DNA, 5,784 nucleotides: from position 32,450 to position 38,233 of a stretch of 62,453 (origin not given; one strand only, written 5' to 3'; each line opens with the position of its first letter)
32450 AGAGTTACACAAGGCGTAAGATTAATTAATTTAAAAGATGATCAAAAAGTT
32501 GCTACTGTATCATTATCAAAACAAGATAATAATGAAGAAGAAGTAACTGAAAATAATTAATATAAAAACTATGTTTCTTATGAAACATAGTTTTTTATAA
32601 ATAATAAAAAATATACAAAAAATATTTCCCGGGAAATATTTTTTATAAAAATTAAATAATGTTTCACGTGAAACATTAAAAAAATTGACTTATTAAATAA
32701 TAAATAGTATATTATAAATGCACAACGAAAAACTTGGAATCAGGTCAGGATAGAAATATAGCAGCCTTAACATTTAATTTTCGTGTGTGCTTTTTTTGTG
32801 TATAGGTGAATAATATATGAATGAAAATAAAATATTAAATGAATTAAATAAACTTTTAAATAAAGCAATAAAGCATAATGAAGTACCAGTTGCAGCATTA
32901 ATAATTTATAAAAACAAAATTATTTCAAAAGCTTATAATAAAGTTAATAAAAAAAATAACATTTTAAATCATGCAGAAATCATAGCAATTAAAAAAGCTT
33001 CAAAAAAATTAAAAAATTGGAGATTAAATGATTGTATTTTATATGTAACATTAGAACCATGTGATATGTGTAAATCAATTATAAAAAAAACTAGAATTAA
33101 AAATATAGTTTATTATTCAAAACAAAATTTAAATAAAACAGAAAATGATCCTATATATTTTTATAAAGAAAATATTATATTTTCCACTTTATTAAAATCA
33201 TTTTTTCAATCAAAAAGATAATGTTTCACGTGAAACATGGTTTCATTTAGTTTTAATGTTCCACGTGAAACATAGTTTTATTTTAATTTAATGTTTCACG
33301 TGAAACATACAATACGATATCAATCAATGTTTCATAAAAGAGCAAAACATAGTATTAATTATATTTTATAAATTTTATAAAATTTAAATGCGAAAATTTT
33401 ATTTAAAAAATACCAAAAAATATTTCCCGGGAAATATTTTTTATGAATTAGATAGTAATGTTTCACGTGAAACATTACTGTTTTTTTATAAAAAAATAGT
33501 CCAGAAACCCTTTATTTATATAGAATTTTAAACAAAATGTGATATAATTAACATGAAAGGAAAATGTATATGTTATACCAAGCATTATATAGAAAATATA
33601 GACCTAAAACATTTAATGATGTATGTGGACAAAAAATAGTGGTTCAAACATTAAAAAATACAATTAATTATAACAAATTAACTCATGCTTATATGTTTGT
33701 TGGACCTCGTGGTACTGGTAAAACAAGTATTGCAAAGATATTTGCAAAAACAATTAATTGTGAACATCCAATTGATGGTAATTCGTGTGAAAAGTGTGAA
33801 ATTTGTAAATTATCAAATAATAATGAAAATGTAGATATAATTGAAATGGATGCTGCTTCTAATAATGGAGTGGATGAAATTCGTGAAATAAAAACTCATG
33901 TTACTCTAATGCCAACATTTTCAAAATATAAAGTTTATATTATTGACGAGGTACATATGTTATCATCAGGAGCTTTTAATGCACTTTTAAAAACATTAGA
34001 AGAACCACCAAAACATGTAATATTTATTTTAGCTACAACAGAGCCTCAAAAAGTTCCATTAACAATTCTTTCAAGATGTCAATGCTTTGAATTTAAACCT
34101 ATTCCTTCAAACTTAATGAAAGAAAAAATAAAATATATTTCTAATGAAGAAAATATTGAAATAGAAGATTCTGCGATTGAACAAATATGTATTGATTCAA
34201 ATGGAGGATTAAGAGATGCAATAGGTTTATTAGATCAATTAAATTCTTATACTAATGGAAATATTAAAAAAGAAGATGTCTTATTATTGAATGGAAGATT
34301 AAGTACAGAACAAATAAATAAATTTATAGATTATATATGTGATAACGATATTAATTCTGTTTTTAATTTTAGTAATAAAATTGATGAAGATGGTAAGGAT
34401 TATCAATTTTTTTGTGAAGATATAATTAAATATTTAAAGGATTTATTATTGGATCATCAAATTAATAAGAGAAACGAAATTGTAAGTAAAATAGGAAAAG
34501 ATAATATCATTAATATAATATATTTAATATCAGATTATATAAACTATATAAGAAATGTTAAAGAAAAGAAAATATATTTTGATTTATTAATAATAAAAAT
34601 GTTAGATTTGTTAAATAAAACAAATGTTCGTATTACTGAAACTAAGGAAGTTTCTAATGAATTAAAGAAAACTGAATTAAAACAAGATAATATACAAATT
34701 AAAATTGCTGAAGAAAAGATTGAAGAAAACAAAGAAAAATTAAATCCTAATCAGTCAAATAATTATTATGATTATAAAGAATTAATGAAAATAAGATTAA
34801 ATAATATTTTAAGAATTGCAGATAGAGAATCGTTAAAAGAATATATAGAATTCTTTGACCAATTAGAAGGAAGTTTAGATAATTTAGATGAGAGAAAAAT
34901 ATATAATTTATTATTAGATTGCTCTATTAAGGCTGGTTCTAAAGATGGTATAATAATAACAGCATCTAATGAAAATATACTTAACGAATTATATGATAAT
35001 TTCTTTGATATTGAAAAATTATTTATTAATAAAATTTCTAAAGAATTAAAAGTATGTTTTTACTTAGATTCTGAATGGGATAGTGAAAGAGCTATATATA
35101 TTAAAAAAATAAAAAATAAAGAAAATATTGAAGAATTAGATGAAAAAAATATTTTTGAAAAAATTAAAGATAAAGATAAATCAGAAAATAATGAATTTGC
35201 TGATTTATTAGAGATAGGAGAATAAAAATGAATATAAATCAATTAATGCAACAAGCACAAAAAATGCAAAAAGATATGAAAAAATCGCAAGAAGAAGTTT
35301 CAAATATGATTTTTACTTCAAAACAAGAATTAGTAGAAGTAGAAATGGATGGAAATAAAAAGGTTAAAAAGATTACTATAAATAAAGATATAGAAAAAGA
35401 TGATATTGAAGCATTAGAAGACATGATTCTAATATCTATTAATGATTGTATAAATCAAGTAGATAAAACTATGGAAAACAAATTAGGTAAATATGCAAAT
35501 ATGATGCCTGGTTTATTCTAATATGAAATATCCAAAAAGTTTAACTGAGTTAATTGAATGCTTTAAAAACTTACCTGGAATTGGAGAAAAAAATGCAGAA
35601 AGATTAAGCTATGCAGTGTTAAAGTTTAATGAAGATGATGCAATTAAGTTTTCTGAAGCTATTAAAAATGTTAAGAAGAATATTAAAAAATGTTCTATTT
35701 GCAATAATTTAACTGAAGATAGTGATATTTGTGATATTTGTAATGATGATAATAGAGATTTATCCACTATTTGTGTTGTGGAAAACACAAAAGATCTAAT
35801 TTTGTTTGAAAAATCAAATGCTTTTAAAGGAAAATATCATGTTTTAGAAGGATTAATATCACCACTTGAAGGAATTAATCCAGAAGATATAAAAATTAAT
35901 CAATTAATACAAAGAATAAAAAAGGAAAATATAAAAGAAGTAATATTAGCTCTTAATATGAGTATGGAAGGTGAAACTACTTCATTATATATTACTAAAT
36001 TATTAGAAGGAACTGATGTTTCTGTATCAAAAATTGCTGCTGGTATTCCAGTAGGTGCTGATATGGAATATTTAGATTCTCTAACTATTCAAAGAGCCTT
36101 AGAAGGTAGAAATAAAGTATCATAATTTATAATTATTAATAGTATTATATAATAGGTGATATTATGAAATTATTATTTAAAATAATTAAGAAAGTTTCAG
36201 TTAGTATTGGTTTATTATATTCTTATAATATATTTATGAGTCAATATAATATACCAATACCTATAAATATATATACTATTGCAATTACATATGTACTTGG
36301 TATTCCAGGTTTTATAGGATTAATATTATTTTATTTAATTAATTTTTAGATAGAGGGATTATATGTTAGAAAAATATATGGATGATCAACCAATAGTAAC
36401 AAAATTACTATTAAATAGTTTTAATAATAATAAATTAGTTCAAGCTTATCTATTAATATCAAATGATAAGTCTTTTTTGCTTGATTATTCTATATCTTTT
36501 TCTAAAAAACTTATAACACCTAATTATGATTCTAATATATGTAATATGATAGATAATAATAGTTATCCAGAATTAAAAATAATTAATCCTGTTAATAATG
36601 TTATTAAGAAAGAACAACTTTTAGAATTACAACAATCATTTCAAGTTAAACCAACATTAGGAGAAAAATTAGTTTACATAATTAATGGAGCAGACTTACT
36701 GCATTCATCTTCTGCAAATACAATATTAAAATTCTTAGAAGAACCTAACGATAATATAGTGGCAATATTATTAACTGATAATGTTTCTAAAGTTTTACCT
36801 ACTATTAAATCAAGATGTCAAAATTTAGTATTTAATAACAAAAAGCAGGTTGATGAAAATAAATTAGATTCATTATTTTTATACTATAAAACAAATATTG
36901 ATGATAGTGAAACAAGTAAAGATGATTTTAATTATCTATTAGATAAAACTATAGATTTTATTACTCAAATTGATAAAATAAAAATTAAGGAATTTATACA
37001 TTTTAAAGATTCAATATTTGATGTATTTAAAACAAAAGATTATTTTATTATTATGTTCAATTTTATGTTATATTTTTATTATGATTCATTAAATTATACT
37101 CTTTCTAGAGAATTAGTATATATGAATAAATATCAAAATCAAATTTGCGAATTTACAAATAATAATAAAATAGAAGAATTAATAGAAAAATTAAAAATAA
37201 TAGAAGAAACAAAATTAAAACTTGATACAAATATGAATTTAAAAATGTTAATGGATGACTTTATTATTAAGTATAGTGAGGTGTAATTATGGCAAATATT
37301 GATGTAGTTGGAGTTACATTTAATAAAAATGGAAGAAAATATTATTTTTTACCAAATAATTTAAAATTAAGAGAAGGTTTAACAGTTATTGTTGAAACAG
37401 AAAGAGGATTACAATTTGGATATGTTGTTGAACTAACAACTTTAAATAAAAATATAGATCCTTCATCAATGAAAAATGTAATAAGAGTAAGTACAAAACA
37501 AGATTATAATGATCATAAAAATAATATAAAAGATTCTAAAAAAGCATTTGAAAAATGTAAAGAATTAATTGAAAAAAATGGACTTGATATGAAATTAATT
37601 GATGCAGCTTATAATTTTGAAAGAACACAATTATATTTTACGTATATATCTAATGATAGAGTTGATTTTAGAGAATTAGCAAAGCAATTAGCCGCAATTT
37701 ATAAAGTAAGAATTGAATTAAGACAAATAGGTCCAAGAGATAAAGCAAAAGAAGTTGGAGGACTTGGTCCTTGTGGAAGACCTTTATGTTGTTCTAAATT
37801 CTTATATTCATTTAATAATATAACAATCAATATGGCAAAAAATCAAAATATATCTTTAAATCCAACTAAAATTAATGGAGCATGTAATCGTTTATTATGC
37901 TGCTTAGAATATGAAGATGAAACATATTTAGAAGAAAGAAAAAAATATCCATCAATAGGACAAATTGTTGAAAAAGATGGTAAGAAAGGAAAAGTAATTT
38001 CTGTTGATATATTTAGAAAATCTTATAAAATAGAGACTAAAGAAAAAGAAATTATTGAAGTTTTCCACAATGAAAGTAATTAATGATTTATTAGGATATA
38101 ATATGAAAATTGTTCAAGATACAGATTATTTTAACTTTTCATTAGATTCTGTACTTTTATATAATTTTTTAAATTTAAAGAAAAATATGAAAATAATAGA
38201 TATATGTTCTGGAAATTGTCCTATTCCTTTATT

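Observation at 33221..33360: Strictly phased 35-bp tandem array of parS sites (three perfect units plus a decayed fourth) abutting the tadA stop codon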

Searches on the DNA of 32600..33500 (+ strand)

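Call 72: search_dna_similar(query=window:32600-33500:+, collection=plasmids, mode=distant, max_evalue=0.001, max_rows=10)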
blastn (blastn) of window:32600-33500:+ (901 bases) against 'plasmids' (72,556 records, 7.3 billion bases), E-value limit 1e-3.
Records with a match: 4; places in all: 5; records where one place covers at least 80% of the query: 0.
Best place of each record, by identity: 80-90% 2; 60-80% 2.
By first word of the organism name: Clostridium 1; Priestia 1; Staphylococcus 1; Bacillus 1.
By predicted mobility (MOB-suite, as given by PLSDB): non-mobilizable 4.
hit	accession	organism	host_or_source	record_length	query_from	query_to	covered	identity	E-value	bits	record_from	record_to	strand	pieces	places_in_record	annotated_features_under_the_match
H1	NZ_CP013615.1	Clostridium perfringens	canine,Pure culture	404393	560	709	17%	70.4%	7e-8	67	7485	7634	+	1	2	hypothetical protein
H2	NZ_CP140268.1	Priestia megaterium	Single cell,ginseng rhizosphere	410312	370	472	11%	73.8%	3e-7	65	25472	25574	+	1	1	tadA: tRNA adenosine(34) deaminase TadA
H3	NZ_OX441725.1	Staphylococcus aureus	Sus scrofa,bacterial culture,Dust sample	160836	418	471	6%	81.5%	5e-4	54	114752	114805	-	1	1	tadA: tRNA adenosine(34) deaminase TadA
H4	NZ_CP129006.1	Bacillus cereus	cattle,Isolated from the spleen of ...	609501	405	447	5%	88.4%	1e-4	56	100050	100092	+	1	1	Tn3 family transposase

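Call 73: search_dna_similar(query=window:32600-33500:+, collection=phages, mode=distant, max_evalue=0.001, max_rows=10)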
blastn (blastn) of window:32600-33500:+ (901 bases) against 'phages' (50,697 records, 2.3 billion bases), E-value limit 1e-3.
Records with a match: 2; places in all: 2; records where one place covers at least 80% of the query: 0.
Best place of each record, by identity: 80-90% 1; 60-80% 1.
By first word of the organism name: Bacteriophage 1; Clostridium 1.
By host as written in the record: - 1; Clostridium perfringens 1.
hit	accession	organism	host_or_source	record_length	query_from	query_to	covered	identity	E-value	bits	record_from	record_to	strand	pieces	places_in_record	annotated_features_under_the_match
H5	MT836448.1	Bacteriophage sp.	human fecal samples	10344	621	709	10%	73.8%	3e-6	60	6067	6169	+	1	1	record has no annotation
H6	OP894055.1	Clostridium phage vB_CP_qdyz_P5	Clostridium perfringens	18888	48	96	5%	84.0%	5e-4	52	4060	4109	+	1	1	morphogenesis protein C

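Call 74: get_annotated_region(hit=H5, flank=6000)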
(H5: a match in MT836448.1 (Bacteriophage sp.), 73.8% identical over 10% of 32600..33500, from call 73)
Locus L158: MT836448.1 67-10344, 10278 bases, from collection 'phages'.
description: UNVERIFIED: Bacteriophage sp. clone scaffold_2220 genomic sequence.
organism: Bacteriophage sp. (NCBI taxid 38018)
taxonomy: Viruses
host: -; source: human fecal samples; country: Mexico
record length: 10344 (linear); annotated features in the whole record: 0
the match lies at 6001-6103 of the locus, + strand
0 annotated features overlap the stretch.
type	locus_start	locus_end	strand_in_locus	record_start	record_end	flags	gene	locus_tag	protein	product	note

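Call 75: get_annotated_region(hit=H1, flank=6000)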
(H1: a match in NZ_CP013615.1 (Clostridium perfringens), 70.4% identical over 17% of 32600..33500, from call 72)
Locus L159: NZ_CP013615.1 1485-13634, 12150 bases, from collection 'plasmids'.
description: Clostridium perfringens strain JP838 plasmid pJFP838A, complete sequence
organism: Clostridium perfringens (NCBI taxid 1502)
taxonomy: Bacteria; Bacillota; Clostridia; Eubacteriales; Clostridiaceae; Clostridium; Clostridium perfringens
host: -; source: canine,Pure culture; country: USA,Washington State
typing (MOB-suite, as given by PLSDB): non-mobilizable
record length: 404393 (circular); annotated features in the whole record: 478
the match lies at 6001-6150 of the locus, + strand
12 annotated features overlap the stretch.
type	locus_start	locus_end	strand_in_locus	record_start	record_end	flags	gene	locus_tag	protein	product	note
CDS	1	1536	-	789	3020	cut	-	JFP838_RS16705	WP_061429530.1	AAA family ATPase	-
CDS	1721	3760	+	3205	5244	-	-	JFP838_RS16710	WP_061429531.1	response regulator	-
CDS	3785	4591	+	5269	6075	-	-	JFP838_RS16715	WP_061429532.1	S1 RNA-binding domain-containing protein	-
CDS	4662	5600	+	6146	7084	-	-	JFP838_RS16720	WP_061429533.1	hypothetical protein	-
CDS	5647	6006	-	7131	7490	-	-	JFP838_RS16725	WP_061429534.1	hypothetical protein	-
CDS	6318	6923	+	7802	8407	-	tmk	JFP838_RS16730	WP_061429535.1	dTMP kinase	GO:0015949 - nucleobase-containing small molecule interconversion [Evidence IEA]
CDS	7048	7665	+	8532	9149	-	-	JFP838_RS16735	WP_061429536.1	helix-turn-helix transcriptional regulator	-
CDS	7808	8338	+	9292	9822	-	-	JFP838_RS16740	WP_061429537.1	metal-dependent hydrolase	-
CDS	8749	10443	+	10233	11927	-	recJ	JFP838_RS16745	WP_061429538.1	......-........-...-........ exonuclease RecJ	GO:0006310 - DNA recombination [Evidence IEA]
CDS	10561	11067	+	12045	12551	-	-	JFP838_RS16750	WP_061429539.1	hypothetical protein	-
CDS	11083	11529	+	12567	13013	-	-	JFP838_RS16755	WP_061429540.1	hypothetical protein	-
CDS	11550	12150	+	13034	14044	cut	recA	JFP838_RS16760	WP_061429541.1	recombinase RecA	GO:0006310 - DNA recombination [Evidence IEA]; GO:0006281 - DNA repair [Evidence IEA]; GO:0009432 - SOS response ...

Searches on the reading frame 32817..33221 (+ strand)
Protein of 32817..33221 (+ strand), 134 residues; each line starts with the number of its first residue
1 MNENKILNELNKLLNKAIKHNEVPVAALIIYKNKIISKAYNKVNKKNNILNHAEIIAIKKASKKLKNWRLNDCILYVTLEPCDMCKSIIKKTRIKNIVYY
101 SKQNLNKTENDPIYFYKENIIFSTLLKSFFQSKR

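Call 7: search_protein_families(library=pfam, proteins=[window:32817-33221:+])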
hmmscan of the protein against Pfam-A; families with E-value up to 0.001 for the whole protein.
window:32817-33221:+ (134 aa): 4 families
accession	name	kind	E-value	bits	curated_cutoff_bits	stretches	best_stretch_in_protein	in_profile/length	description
PF14437.12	MafB19-deam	-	8.9e-31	107.1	27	1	1-103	1-103/142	MafB19-like deaminase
PF00383.29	dCMP_cyt_deam_1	-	8e-26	90.3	25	1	4-100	5-101/102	Cytidine and deoxycytidylate deaminase zinc-binding region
PF14439.12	Bd3614-deam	-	4.3e-07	30.4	38.5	1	25-102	11-90/113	Bd3614-like deaminase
PF18750.7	SNAD4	-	0.00042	20.8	27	1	41-91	22-73/130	Secreted Novel AID/APOBEC-like Deaminase 4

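Call 20: find_encoding_contigs(protein=window:32817-33221:+, flank=2500, max_places=10)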
Protein window:32817-33221:+ (134 aa): 16 contigs read that carry it; 10 places shown.
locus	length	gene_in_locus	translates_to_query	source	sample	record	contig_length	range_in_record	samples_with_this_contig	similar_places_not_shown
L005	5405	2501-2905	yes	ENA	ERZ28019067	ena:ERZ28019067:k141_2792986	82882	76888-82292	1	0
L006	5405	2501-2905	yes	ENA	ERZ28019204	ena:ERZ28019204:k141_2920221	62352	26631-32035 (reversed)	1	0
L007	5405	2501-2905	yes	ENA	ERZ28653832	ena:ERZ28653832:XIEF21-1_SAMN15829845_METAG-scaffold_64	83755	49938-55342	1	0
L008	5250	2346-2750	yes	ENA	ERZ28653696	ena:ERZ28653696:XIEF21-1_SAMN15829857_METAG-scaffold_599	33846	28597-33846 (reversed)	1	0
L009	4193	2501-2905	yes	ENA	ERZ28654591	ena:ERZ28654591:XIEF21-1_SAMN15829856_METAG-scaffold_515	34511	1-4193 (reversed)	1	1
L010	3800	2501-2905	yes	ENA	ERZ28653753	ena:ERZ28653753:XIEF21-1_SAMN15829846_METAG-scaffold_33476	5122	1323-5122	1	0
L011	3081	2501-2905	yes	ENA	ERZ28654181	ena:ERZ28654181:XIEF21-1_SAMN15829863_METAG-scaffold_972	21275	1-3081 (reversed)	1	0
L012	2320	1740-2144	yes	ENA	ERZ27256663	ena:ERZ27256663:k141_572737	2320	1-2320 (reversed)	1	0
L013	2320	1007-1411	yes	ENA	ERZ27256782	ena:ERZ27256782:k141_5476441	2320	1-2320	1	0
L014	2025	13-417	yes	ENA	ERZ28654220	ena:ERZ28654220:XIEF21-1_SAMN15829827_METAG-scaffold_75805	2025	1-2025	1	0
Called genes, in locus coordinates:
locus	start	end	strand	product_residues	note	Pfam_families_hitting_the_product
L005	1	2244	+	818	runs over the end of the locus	PF00521:DNA_topoisoIV, PF03989:DNA_gyraseA_C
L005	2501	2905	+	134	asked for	PF00383:dCMP_cyt_deam_1, PF14437:MafB19-deam, PF14439:Bd3614-deam (weak)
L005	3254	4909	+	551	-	PF05496:RuvB_N (faint), PF13177:DNA_pol3_delta2, PF00004:AAA, PF07728:AAA_5 (weak), PF13401:AAA_22 (faint), PF21960:RCF1-5-like_lid (weak), PF22608:DNAX_ATPase_lid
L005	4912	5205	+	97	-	PF02575:YbaB_DNA_bd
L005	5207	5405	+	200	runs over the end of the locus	PF21176:RecR_HhH, PF02132:RecR_ZnF (weak), PF01751:Toprim, PF13662:Toprim_4, PF21175:RecR_C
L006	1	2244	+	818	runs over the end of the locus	PF00521:DNA_topoisoIV, PF03989:DNA_gyraseA_C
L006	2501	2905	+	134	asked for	PF00383:dCMP_cyt_deam_1, PF14437:MafB19-deam, PF14439:Bd3614-deam (weak)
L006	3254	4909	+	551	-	PF05496:RuvB_N (faint), PF13177:DNA_pol3_delta2, PF00004:AAA, PF07728:AAA_5 (faint), PF13401:AAA_22 (faint), PF21960:RCF1-5-like_lid (weak), PF22608:DNAX_ATPase_lid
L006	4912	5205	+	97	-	PF02575:YbaB_DNA_bd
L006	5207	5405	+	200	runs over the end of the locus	PF21176:RecR_HhH, PF02132:RecR_ZnF (weak), PF01751:Toprim, PF13662:Toprim_4, PF21175:RecR_C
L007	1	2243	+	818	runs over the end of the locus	PF00521:DNA_topoisoIV, PF03989:DNA_gyraseA_C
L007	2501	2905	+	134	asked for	PF00383:dCMP_cyt_deam_1, PF14437:MafB19-deam, PF14439:Bd3614-deam (weak)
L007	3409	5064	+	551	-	PF05496:RuvB_N (faint), PF13177:DNA_pol3_delta2, PF00004:AAA, PF07728:AAA_5 (weak), PF13401:AAA_22 (faint), PF21960:RCF1-5-like_lid (weak), PF22608:DNAX_ATPase_lid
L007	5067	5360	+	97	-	PF02575:YbaB_DNA_bd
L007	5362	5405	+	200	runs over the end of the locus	PF21176:RecR_HhH, PF02132:RecR_ZnF (weak), PF01751:Toprim, PF13662:Toprim_4, PF21175:RecR_C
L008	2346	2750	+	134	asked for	PF00383:dCMP_cyt_deam_1, PF14437:MafB19-deam, PF14439:Bd3614-deam (weak)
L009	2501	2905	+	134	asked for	PF00383:dCMP_cyt_deam_1, PF14437:MafB19-deam, PF14439:Bd3614-deam (weak)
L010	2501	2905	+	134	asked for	PF00383:dCMP_cyt_deam_1, PF14437:MafB19-deam, PF14439:Bd3614-deam (weak)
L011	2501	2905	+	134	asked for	PF00383:dCMP_cyt_deam_1, PF14437:MafB19-deam, PF14439:Bd3614-deam (weak)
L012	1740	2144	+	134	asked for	PF00383:dCMP_cyt_deam_1, PF14437:MafB19-deam, PF14439:Bd3614-deam (weak)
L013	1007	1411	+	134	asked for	PF00383:dCMP_cyt_deam_1, PF14437:MafB19-deam, PF14439:Bd3614-deam (weak)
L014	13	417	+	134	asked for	PF00383:dCMP_cyt_deam_1, PF14437:MafB19-deam, PF14439:Bd3614-deam (weak)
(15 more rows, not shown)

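Call 25: find_related_loci(query=window:32817-33221:+, collection=metagenome_contigs, flank=4000)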
Query window:32817-33221:+ (134 aa) in metagenome_contigs; peptide patterns used: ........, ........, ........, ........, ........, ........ (x = any residue, [..] = any of these).
600 stretches matched a pattern (row limit reached: there are more); 21 encode a relative of the query (tblastn E <= 1e-3); 21 distinct loci.
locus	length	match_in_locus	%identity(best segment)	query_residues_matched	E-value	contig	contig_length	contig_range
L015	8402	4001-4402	63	1-134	6e-51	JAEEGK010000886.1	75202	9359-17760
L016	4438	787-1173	54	10-134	9e-35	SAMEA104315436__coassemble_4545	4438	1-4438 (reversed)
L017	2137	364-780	47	1-134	1e-34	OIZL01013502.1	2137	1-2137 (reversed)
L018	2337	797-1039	69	1-85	6e-33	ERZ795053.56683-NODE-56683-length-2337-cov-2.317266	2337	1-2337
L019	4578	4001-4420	49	3-134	1e-32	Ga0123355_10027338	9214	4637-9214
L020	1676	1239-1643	49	1-134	5e-31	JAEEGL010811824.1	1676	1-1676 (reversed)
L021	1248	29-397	45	16-134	1e-30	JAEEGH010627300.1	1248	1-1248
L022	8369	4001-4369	45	16-134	4e-30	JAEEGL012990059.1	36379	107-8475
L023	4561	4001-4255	58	16-101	4e-29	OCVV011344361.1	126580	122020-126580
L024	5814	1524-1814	51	12-108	1e-28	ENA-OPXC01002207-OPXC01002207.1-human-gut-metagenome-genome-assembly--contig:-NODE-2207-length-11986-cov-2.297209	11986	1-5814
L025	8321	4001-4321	58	1-108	2e-26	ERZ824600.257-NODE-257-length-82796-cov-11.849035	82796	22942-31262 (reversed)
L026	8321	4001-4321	58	1-108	2e-26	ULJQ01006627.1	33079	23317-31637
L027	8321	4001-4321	58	1-108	2e-26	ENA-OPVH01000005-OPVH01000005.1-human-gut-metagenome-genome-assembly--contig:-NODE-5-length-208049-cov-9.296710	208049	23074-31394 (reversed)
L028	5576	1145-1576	44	2-134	4e-28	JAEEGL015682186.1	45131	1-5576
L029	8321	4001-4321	58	1-108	2e-26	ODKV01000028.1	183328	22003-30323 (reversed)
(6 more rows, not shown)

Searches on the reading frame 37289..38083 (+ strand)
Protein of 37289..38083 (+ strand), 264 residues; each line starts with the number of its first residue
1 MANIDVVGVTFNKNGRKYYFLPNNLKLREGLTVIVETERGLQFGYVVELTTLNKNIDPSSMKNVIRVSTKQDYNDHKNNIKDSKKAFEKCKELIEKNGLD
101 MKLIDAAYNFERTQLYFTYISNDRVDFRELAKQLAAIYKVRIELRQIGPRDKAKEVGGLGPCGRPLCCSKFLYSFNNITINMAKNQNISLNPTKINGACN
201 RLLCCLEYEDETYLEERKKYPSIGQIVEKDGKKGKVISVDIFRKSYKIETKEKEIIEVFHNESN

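Call 37: search_protein_families(library=pfam, proteins=[window:37289-38083:+], max_evalue=0.00001)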
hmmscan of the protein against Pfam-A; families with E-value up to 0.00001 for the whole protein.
window:37289-38083:+ (264 aa): 1 family
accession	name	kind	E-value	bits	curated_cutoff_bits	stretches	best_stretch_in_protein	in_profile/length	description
PF04468.17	PSP1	-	1.1e-28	99.8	27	1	62-147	1-86/86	PSP1 C-terminal conserved region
